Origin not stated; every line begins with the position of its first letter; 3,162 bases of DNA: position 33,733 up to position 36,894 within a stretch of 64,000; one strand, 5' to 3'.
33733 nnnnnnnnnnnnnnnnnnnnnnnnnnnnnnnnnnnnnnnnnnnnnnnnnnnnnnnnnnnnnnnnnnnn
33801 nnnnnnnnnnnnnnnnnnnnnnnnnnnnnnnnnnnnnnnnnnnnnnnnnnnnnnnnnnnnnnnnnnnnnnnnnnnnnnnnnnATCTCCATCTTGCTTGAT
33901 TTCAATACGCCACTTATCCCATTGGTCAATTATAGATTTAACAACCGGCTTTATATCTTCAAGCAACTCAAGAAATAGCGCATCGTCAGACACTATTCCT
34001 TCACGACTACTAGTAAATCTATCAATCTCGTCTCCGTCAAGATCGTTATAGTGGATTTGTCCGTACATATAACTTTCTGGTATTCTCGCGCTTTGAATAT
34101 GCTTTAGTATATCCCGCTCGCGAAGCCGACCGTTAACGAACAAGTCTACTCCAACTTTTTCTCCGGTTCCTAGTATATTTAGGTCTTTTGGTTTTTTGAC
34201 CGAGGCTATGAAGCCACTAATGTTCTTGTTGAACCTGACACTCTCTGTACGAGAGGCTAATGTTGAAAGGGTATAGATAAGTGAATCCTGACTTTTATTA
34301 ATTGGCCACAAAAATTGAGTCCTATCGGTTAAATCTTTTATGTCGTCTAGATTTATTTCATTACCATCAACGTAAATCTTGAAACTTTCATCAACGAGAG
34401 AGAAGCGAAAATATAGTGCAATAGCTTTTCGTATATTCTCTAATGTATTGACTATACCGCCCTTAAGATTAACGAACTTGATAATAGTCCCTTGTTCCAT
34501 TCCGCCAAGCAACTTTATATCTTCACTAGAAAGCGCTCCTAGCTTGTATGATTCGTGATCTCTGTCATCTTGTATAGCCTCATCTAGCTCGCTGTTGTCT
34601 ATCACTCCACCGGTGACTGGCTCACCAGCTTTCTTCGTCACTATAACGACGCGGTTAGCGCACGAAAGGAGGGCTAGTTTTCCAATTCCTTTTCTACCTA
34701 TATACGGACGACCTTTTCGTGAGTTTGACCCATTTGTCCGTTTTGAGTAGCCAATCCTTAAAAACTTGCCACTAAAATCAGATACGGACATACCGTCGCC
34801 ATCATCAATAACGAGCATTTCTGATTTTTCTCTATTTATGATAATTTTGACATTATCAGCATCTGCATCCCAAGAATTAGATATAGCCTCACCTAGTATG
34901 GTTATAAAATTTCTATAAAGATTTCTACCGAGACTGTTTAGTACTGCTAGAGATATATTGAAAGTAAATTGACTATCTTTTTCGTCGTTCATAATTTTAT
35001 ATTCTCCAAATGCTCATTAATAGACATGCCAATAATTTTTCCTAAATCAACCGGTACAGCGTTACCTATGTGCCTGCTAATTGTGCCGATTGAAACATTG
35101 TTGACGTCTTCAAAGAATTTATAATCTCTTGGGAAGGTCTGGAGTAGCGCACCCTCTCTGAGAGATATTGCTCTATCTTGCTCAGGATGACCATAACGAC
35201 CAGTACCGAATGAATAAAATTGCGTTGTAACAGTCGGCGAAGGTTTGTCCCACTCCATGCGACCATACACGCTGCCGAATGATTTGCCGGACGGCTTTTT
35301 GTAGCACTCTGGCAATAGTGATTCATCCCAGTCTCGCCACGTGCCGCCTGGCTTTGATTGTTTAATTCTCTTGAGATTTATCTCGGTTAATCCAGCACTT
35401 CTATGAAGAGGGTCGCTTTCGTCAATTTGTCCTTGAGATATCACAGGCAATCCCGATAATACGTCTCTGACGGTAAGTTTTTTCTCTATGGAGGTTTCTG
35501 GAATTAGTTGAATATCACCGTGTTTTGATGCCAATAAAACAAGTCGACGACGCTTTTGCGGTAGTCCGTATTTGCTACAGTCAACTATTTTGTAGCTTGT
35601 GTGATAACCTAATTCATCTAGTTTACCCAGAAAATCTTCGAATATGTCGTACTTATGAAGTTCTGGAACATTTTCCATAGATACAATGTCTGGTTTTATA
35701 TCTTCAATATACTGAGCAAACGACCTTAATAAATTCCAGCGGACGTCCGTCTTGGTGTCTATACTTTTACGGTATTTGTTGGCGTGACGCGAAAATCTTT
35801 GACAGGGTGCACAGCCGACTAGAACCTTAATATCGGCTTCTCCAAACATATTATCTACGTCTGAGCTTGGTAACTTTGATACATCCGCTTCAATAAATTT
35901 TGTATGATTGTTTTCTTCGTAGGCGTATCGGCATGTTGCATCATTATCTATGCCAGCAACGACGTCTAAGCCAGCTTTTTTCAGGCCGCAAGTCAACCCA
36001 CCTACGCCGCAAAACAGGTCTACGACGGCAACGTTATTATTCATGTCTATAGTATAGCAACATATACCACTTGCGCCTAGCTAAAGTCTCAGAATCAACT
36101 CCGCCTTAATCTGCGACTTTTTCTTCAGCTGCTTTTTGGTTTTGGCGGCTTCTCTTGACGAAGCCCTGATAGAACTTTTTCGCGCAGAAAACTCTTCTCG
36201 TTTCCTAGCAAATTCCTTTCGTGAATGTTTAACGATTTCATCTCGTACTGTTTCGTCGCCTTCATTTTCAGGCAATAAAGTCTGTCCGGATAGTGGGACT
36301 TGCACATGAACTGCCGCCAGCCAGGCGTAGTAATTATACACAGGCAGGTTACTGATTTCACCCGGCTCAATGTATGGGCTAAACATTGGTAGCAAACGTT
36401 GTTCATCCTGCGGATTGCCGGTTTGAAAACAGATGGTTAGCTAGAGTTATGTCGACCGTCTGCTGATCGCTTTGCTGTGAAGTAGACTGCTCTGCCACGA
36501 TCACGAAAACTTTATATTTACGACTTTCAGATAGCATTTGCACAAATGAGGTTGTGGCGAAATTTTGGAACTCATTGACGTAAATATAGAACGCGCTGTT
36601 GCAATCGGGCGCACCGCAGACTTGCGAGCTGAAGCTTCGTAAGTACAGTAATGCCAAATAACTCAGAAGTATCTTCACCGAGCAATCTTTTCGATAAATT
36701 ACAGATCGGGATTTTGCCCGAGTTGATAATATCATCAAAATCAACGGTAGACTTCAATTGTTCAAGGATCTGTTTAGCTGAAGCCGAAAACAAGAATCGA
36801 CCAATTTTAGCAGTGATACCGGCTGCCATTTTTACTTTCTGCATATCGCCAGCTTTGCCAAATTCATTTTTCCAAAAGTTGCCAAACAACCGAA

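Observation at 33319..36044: Translationally coupled C5-methyltransferase plus GHKL-ATPase/HEPN-like fusion: candidate uncharacterised defence cassette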

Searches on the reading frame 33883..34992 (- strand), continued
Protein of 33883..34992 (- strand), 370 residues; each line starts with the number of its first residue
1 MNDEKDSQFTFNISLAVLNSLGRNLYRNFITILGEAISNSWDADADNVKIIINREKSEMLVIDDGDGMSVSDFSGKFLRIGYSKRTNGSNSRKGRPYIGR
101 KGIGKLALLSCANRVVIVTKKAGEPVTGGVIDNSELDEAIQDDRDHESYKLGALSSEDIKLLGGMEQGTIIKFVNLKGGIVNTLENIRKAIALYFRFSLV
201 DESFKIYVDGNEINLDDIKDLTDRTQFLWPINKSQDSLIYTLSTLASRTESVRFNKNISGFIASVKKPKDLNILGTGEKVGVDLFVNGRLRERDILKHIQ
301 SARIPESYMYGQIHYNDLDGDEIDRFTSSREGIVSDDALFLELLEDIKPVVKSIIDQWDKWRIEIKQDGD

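Call 67: search_protein_families(library=ncbifam, proteins=[L081:3471-5504:+, L085:2974-4968:+, L086:2995-4935:+, L087:2983-5013:+, L082:3486-4799:+, L083:3465-4358:+, L083:4548-5144:+, L084:3474-5132:+], max_evalue=0.00001)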
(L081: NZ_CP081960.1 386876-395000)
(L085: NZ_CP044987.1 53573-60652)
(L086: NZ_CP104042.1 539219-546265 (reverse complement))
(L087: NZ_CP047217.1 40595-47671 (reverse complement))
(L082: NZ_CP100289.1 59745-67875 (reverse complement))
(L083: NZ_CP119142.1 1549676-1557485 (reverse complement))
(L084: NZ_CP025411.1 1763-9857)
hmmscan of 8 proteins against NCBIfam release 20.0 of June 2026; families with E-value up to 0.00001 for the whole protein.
L081:3471-5504:+ (677 aa): 3 families
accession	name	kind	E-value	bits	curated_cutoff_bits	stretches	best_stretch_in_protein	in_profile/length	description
NF050001.1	restrict_BbrUII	equivalog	1e-240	800.8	550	1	16-669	1-659/659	BbrUII/HgiDII family restriction enzyme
NF000951.0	PRK00095.2-1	equivalog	6.5e-07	28.4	391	1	37-83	26-72/559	DNA mismatch repair endonuclease MutL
TIGR00585.2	mutl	equivalog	1.3e-06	27.6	180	1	38-82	23-68/555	DNA mismatch repair endonuclease MutL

L085:2974-4968:+ (664 aa): 5 families
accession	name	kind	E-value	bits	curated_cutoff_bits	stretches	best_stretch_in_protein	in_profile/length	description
NF050001.1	restrict_BbrUII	equivalog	2.8e-226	753.1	550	1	11-654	1-659/659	BbrUII/HgiDII family restriction enzyme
TIGR00585.2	mutl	equivalog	1.9e-08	33.7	180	1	33-76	23-69/555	DNA mismatch repair endonuclease MutL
NF047352.1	P_loop_sacsin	domain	7.8e-08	32.7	50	1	34-123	3-80/80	sacsin N-terminal ATP-binding-like domain-containing protein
NF010683.0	PRK14083.1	equivalog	1.9e-06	26.6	455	1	27-132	23-136/604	HSP90 family protein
NF003555.1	PRK05218.1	equivalog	3e-06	26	371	0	46-128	57-141/614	molecular chaperone HtpG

L086:2995-4935:+ (646 aa): 3 families
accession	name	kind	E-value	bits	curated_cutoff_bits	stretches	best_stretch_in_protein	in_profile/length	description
NF050001.1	restrict_BbrUII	equivalog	5e-234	778.7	550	1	7-642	1-659/659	BbrUII/HgiDII family restriction enzyme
NF047352.1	P_loop_sacsin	domain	1.9e-06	28.2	50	1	30-115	3-80/80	sacsin N-terminal ATP-binding-like domain-containing protein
NF010683.0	PRK14083.1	equivalog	4.7e-06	25.3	455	1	47-117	57-129/604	HSP90 family protein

L087:2983-5013:+ (676 aa): 3 families
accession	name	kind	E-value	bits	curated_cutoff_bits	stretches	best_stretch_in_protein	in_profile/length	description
NF050001.1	restrict_BbrUII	equivalog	4.6e-100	336.1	550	1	7-667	3-646/659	BbrUII/HgiDII family restriction enzyme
NF010683.0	PRK14083.1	equivalog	2.5e-07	29.6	455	1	16-121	18-135/604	HSP90 family protein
NF047352.1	P_loop_sacsin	domain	4.2e-07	30.3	50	1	28-112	3-79/80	sacsin N-terminal ATP-binding-like domain-containing protein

L082:3486-4799:+ (437 aa): 9 families
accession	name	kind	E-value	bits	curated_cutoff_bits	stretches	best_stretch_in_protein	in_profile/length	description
NF050001.1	restrict_BbrUII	equivalog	7.5e-127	424.6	550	1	6-425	1-411/659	BbrUII/HgiDII family restriction enzyme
NF003555.1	PRK05218.1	equivalog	2.3e-09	36.3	371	1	40-131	56-148/614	molecular chaperone HtpG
TIGR00585.2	mutl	equivalog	5.1e-09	35.6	180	1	28-74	23-70/555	DNA mismatch repair endonuclease MutL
NF010683.0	PRK14083.1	equivalog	5.7e-09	35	455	1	6-127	6-136/604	HSP90 family protein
NF047352.1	P_loop_sacsin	domain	6.7e-08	32.9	50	1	30-118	4-79/80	sacsin N-terminal ATP-binding-like domain-containing protein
NF000953.0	PRK00095.2-4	equivalog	1.7e-07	30.6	693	1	13-184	9-162/611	DNA mismatch repair endonuclease MutL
NF000951.0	PRK00095.2-1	equivalog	3.3e-07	29.4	391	1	24-123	23-116/559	DNA mismatch repair endonuclease MutL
NF000952.0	PRK00095.2-2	subfamily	1.1e-06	27.4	840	1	11-196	7-175/623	DNA mismatch repair endonuclease MutL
NF000950.0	PRK00095.1-3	equivalog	1.9e-06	26.6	756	0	27-103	24-97/641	DNA mismatch repair endonuclease MutL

L083:3465-4358:+ (297 aa): 6 families
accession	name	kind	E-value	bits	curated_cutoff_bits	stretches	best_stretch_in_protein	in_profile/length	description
NF050001.1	restrict_BbrUII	equivalog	2e-46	158.8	550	1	19-283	2-289/659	BbrUII/HgiDII family restriction enzyme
NF010683.0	PRK14083.1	equivalog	1.4e-09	37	455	1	26-225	15-214/604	HSP90 family protein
TIGR00585.2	mutl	equivalog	1.2e-07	31.1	180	1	41-85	24-68/555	DNA mismatch repair endonuclease MutL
NF047352.1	P_loop_sacsin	domain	2.8e-07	30.9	50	1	41-127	3-79/80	sacsin N-terminal ATP-binding-like domain-containing protein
NF041932.1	MzaB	equivalog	5.1e-07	28.4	850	1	37-111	11-86/480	MZA anti-phage system associated ATPase MzaB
NF000954.0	PRK00095.2-5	equivalog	1.1e-06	27.3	937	1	38-84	27-73/588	DNA mismatch repair endonuclease MutL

L083:4548-5144:+ (198 aa): 1 family
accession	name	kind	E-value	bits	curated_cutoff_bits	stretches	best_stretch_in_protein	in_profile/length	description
TIGR02391.1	hypoth_ymh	hypoth_equivalog_domain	8.6e-48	161.6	39.45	1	63-188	1-125/125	TIGR02391 family protein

L084:3474-5132:+ (552 aa): 1 family
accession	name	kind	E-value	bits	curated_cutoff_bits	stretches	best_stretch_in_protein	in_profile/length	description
NF050001.1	restrict_BbrUII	equivalog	8.2e-82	275.7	550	1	10-373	1-368/659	BbrUII/HgiDII family restriction enzyme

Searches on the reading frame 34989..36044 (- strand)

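Call 4: search_protein_families(library=pfam, proteins=[window:34989-36044:-], max_evalue=0.01)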
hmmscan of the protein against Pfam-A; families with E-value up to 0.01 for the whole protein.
window:34989-36044:- (351 aa): 2 families
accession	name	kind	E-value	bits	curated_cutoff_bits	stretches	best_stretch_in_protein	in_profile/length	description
PF00145.23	DNA_methylase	-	3.9e-56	191.3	22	1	6-342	2-322/324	C-5 cytosine-specific DNA methylase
PF13649.12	Methyltransf_25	-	0.0092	17.1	27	0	7-62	1-62/97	Methyltransferase domain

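Call 5: search_protein_families(library=padloc, proteins=[window:34989-36044:-], max_evalue=0.01)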
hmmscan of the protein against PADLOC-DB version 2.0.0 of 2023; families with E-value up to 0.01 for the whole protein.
window:34989-36044:- (351 aa): 62 families (the best 25 are shown)
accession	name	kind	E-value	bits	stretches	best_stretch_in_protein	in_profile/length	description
PDLC02651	DrmMII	-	1.4e-91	305.2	1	4-346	2-357/371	DrmMII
PDLC03378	MTase_II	-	1.8e-88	295.2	1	4-349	2-333/344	Type II methyltransferase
PDLC00033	DruM2|DruM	-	4.7e-72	241.3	1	2-348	19-366/368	DNA cytosine methylase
PDLC03234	MTase_II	-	4.3e-67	225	2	1-211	1-214/375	Type II methyltransferase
PDLC03272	MTase_II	-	1.7e-52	176.9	1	2-348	72-392/407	Type II methyltransferase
PDLC03237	MTase_II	-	3.6e-51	172.2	2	6-189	795-984/1036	Type II methyltransferase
PDLC03326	MTase_II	-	4e-50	169.2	2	4-204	4-219/412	Type II methyltransferase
PDLC00026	DruM2|DruM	-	5.4e-40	136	1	2-348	2-320/336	DNA cytosine methylase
PDLC03270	MTase_II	-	5.6e-40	135.3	2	7-196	3-188/309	Type II methyltransferase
PDLC02649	DrmMII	-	3e-38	129.9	3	69-209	113-257/422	DrmMII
PDLC02648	DrmMII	-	6e-36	122.2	2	3-182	20-234/468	DrmMII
PDLC00027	DruM2|DruM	-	2.6e-34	117.1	2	2-175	9-173/361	DNA cytosine methylase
PDLC03279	MTase_II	-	5.2e-34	115.5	2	4-200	2-198/587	Type II methyltransferase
PDLC02650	DrmMII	-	1e-33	114.9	2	137-343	206-415/435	DrmMII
PDLC03225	MTase_II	-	4e-33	113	3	254-342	515-594/615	Type II methyltransferase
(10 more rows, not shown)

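Call 6: search_protein_families(library=ncbifam, proteins=[window:34989-36044:-], max_evalue=0.01)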
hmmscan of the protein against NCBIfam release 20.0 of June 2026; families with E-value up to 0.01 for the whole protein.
window:34989-36044:- (351 aa): 3 families
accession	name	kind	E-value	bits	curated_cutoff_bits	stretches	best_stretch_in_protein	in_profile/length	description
TIGR00675.1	dcm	superfamily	2.6e-39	135.8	100.65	1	7-339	1-326/329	DNA (cytosine-5-)-methyltransferase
NF007772.0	PRK10458.1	subfamily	2.9e-07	29.4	710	1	4-179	88-291/472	DNA cytosine methylase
TIGR00406.1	prmA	equivalog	0.0066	15.9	183.15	0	6-71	162-227/288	50S ribosomal protein L11 methyltransferase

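Call 9: search_protein_families(library=phrogs, proteins=[window:34989-36044:-], max_evalue=0.01)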
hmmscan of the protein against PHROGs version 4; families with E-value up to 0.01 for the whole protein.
window:34989-36044:- (351 aa): 5 families
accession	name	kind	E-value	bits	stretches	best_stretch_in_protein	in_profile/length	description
phrog_116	-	other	2e-75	255.6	1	1-348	204-495/779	DNA methyltransferase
phrog_23910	-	unknown function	5.7e-41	139.6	1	250-347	2-99/99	-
phrog_363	-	other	5.9e-34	118.6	1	4-184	53-225/327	DNA methyltransferase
phrog_5999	-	other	5.9e-11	43.4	1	5-99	3-97/109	DNA methyltransferase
phrog_36001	-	unknown function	1.9e-09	37.3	1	103-174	488-562/715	-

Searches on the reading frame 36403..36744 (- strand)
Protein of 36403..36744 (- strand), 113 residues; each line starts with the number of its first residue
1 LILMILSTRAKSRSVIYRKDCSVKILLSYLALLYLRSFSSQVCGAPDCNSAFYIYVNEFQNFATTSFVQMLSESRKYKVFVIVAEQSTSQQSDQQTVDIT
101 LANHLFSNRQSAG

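Call 4: search_protein_families(library=pfam, proteins=[window:36403-36744:-], max_evalue=0.01)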
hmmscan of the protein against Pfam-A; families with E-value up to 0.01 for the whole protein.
window:36403-36744:- (113 aa): 1 family
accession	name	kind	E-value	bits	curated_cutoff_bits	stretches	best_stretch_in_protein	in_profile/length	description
PF12696.13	TraG-D_C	-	0.0073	16.7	22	0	53-91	3-42/126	TraM recognition site of TraD and TraG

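Call 5: search_protein_families(library=padloc, proteins=[window:36403-36744:-], max_evalue=0.01)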
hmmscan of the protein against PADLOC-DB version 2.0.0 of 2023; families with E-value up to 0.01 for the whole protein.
window:36403-36744:- (113 aa): 0 families

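Call 6: search_protein_families(library=ncbifam, proteins=[window:36403-36744:-], max_evalue=0.01)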
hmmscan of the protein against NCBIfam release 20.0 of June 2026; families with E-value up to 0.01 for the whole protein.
window:36403-36744:- (113 aa): 0 families
